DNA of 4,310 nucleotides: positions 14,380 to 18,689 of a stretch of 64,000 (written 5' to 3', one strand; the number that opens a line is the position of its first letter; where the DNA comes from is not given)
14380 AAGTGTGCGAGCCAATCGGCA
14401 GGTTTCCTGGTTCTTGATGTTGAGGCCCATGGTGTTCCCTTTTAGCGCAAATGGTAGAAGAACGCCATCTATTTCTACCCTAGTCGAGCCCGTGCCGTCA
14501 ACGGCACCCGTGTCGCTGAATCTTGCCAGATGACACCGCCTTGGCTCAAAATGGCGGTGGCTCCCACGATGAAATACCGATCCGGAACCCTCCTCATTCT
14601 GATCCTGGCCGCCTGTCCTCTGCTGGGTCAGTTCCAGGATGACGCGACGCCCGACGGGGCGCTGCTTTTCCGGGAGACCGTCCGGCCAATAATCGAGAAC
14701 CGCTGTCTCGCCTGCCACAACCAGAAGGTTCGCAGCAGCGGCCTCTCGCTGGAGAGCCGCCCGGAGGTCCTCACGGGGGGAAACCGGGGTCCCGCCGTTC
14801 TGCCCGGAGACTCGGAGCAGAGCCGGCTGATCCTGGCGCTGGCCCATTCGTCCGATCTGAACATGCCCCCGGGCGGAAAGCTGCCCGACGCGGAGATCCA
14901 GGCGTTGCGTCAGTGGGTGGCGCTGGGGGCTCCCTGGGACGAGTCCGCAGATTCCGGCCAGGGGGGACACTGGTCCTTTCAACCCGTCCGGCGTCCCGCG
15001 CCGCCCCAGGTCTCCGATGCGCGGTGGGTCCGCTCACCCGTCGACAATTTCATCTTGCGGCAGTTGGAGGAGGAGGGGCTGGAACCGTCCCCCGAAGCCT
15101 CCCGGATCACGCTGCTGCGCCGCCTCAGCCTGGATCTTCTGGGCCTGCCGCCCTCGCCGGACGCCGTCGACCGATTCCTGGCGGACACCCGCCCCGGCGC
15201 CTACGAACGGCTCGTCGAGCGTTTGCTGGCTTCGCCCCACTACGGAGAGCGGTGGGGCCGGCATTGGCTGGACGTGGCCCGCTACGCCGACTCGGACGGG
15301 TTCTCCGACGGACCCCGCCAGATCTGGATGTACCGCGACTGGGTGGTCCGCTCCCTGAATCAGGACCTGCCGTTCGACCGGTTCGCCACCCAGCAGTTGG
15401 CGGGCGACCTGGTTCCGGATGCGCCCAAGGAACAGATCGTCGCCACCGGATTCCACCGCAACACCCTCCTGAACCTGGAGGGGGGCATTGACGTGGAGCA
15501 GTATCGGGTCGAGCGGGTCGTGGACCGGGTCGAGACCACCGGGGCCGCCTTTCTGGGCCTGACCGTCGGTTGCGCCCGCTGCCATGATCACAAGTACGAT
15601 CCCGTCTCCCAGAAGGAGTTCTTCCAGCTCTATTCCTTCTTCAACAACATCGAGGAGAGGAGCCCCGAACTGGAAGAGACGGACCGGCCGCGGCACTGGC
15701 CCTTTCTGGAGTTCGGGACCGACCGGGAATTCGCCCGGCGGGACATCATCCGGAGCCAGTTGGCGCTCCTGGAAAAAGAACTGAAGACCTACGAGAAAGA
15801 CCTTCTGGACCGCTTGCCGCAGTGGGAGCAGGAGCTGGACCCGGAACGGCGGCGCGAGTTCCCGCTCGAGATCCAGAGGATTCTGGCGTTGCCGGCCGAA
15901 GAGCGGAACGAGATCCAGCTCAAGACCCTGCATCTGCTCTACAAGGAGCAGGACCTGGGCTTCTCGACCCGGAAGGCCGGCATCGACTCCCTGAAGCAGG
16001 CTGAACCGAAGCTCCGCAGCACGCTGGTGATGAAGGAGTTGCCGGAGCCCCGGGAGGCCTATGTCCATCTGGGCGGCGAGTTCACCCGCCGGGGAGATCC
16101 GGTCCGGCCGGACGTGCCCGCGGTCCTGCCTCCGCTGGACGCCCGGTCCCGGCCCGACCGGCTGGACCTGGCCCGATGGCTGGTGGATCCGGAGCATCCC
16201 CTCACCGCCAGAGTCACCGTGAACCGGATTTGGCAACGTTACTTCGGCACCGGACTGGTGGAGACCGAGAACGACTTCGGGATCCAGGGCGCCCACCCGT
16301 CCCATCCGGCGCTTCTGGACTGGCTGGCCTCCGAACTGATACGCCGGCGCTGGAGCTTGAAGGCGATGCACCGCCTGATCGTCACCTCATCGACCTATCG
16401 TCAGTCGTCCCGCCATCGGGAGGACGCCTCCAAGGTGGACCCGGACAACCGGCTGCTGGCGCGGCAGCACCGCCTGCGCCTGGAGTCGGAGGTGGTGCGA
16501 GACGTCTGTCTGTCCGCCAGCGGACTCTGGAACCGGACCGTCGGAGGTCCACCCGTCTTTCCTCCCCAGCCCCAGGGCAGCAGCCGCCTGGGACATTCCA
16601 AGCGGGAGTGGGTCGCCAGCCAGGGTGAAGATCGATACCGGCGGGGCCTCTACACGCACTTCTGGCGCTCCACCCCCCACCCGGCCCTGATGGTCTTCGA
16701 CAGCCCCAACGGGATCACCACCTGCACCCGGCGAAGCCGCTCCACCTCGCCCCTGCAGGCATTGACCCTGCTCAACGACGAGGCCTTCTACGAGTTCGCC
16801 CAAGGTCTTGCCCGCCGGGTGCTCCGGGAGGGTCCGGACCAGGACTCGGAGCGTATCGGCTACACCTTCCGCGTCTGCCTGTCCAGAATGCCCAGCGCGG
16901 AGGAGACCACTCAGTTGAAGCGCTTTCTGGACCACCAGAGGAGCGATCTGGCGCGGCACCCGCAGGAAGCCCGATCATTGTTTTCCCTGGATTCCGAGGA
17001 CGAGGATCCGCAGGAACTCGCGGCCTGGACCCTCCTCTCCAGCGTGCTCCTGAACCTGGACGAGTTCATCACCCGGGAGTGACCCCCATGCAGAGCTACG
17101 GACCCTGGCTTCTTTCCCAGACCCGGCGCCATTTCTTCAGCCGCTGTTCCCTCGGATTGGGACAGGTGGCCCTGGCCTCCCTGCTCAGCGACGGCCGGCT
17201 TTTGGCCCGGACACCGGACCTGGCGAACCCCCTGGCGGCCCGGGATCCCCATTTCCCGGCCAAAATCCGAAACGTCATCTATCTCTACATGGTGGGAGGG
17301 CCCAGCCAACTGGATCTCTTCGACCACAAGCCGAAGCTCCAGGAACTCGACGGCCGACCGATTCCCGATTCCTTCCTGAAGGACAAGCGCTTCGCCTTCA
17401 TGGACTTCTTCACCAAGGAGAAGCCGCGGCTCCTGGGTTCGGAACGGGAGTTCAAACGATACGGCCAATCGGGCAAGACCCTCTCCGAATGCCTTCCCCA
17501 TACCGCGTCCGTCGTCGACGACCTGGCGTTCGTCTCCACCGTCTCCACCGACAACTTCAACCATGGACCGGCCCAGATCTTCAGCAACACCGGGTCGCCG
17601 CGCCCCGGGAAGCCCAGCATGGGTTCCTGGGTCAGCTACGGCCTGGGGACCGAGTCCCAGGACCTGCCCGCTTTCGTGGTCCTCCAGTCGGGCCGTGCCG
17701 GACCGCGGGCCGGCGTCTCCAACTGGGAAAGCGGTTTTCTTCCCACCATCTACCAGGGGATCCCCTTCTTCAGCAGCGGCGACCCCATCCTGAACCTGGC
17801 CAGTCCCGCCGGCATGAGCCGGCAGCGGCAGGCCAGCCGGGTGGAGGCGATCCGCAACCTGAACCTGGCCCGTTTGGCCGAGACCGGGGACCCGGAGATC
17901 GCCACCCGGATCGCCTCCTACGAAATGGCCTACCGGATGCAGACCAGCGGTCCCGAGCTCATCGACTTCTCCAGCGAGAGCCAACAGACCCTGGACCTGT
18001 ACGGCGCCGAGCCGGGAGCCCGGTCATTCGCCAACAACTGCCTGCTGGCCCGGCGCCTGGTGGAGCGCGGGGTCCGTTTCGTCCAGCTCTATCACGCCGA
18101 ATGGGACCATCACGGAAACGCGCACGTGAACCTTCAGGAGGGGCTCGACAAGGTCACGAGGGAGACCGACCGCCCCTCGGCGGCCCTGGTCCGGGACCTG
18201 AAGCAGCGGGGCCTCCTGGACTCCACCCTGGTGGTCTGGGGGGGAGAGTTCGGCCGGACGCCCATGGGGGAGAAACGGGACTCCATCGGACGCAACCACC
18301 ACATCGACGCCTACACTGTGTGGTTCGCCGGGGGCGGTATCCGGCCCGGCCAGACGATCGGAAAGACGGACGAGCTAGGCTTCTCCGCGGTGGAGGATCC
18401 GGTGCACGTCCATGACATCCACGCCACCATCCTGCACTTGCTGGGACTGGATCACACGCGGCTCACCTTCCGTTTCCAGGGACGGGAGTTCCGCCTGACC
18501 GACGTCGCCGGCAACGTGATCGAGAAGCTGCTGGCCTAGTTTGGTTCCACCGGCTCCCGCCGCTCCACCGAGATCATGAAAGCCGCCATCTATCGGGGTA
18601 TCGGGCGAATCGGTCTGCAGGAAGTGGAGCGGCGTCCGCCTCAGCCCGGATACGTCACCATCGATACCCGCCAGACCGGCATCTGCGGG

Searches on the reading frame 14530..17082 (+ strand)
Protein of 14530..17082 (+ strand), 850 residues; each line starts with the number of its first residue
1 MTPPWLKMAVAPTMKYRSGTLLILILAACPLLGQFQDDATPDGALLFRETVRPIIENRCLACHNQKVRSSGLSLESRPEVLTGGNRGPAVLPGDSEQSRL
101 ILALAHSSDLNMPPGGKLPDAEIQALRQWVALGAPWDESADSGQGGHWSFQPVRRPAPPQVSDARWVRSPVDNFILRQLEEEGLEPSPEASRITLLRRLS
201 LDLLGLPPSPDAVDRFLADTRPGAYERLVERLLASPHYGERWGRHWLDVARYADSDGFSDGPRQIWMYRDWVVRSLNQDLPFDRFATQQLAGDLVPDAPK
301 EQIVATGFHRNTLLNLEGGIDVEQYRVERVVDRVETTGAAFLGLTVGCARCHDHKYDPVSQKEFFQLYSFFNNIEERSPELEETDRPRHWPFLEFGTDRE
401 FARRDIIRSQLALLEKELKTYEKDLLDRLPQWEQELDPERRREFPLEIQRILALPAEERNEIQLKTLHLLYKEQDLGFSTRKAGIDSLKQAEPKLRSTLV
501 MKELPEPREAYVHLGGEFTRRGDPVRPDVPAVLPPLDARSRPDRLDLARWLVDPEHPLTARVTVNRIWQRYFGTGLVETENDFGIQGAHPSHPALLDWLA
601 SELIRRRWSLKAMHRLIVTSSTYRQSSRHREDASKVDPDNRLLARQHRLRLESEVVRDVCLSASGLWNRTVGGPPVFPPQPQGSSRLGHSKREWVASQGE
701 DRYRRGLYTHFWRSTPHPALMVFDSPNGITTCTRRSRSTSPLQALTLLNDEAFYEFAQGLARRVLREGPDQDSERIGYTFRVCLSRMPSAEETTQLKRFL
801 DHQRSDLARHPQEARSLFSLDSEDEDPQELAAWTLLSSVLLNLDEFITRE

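Call 82: search_protein_families(library=pfam, proteins=[window:14530-17082:+], max_evalue=0.001)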
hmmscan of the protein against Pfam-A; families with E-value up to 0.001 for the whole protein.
window:14530-17082:+ (850 aa): 4 families
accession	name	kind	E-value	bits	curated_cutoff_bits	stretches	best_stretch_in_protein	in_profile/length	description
PF07587.16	PSD1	-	1.2e-96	323.3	28.5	1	543-800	1-244/244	Protein of unknown function (DUF1553)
PF07583.16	PSCyt2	-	4.1e-86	288.7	29.8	1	170-375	1-208/209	Protein of unknown function (DUF1549)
PF07635.16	PSCyt1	-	8.6e-12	45.9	22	1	59-114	1-57/59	Planctomycete cytochrome C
PF13442.11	Cytochrome_CBB3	-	0.00093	19.9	27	0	54-130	9-68/68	Cytochrome C oxidase, cbb3-type, subunit III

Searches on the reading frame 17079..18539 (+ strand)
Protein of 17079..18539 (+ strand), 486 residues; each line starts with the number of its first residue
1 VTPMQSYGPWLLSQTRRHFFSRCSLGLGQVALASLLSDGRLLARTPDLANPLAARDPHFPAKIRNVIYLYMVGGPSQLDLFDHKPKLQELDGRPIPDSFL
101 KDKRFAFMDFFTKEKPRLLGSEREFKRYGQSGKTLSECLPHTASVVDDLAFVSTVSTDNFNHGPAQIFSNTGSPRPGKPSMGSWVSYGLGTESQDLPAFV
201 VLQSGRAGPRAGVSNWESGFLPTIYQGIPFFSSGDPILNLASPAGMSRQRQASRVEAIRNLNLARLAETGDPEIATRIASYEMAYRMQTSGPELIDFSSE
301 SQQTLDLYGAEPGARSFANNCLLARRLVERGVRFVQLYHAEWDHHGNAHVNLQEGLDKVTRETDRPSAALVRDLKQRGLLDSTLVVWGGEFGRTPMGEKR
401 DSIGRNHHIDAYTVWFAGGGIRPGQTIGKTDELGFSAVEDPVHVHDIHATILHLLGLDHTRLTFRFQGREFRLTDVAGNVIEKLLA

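Call 82: search_protein_families(library=pfam, proteins=[window:17079-18539:+], max_evalue=0.001)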
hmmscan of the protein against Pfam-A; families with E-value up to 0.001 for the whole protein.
window:17079-18539:+ (486 aa): 1 family
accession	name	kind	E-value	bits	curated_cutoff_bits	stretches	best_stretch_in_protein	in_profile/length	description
PF07394.17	DUF1501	-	4.9e-151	503.8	27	1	64-485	2-390/390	Protein of unknown function (DUF1501)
